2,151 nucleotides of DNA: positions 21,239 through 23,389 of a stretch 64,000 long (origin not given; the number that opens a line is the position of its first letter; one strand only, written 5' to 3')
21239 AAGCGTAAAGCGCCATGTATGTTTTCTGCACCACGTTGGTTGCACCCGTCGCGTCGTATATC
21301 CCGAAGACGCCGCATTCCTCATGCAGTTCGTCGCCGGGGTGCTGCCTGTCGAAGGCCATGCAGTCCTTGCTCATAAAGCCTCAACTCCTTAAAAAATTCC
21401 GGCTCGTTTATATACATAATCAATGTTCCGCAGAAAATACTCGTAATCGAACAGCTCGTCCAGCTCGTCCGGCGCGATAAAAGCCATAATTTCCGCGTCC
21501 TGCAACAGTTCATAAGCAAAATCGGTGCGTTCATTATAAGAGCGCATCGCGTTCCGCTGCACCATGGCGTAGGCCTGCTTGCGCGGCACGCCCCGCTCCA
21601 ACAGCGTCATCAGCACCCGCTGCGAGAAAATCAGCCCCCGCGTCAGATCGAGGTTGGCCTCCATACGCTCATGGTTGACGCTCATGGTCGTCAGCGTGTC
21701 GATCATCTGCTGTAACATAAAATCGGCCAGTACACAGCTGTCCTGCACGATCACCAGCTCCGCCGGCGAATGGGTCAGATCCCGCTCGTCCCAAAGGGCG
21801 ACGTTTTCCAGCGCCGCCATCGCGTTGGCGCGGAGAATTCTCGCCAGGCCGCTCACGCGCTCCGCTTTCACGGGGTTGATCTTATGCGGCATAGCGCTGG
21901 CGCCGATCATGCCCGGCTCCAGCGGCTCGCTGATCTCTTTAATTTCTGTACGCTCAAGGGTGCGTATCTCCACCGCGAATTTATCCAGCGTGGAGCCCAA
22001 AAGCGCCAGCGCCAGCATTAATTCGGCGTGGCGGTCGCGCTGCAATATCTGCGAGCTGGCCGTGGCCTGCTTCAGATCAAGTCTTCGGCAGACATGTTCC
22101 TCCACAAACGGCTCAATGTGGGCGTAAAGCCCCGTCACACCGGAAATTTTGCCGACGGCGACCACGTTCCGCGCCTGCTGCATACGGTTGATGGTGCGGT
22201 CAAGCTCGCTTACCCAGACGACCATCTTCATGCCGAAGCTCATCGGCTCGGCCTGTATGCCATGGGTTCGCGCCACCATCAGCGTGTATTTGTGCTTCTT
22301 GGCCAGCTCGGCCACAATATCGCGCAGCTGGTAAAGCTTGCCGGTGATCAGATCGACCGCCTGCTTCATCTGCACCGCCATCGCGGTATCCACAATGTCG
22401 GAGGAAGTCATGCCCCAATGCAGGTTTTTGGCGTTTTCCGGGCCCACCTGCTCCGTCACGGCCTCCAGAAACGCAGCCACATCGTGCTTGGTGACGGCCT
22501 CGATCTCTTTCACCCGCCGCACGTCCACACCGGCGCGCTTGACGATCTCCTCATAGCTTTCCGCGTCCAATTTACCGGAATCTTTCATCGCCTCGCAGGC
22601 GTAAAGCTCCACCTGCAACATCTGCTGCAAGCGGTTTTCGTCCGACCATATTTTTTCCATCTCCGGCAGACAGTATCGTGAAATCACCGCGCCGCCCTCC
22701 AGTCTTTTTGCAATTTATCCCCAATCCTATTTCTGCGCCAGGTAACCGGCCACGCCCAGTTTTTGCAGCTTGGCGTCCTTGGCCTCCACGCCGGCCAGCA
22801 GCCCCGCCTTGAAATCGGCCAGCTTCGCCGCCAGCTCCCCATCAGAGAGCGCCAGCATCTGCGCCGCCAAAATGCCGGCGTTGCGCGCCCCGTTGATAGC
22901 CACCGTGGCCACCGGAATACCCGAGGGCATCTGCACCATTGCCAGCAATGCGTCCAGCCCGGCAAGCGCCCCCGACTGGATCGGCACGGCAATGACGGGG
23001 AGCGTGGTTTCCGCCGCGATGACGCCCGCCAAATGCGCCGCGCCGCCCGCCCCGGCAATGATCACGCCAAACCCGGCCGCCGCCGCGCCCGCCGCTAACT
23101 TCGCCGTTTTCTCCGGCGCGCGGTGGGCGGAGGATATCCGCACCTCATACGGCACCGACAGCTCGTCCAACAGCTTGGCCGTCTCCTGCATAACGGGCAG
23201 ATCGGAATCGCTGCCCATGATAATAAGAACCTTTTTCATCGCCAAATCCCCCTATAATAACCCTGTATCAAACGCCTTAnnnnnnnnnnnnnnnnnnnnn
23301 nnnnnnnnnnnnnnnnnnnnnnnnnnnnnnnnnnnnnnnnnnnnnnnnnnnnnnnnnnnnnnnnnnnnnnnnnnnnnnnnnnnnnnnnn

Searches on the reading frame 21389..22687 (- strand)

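Call 39: search_protein_families(library=pfam, proteins=[window:21389-22687:-], max_evalue=0.001)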
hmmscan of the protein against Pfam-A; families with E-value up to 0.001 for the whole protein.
window:21389-22687:- (432 aa): 2 families
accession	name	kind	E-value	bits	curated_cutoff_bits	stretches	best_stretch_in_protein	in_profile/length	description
PF00206.25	Lyase_1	-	6.5e-50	170.7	27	1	8-282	8-307/312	Lyase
PF10397.14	ADSL_C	-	1.7e-22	80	32.7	1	351-429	1-79/79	Adenylosuccinate lyase C-terminus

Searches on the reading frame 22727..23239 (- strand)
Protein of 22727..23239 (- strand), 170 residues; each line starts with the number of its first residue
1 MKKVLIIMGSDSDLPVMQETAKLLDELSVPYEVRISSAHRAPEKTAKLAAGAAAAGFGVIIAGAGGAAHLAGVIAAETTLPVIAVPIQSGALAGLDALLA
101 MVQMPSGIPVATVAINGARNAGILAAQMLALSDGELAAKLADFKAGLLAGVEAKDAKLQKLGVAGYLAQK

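Call 39: search_protein_families(library=pfam, proteins=[window:22727-23239:-], max_evalue=0.001)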
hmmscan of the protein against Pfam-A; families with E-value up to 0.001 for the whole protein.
window:22727-23239:- (170 aa): 1 family
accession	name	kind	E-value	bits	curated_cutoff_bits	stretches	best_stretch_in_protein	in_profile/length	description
PF00731.26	AIRC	-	9.3e-61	204.1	30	1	3-145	1-143/148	AIR carboxylase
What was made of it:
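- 22727..23239 (-): purE (AIR carboxylase), the first gene of a pur cluster. It starts 37 nt after the thrC stop, and purB follows at 21389..22687 (-). Call 39.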
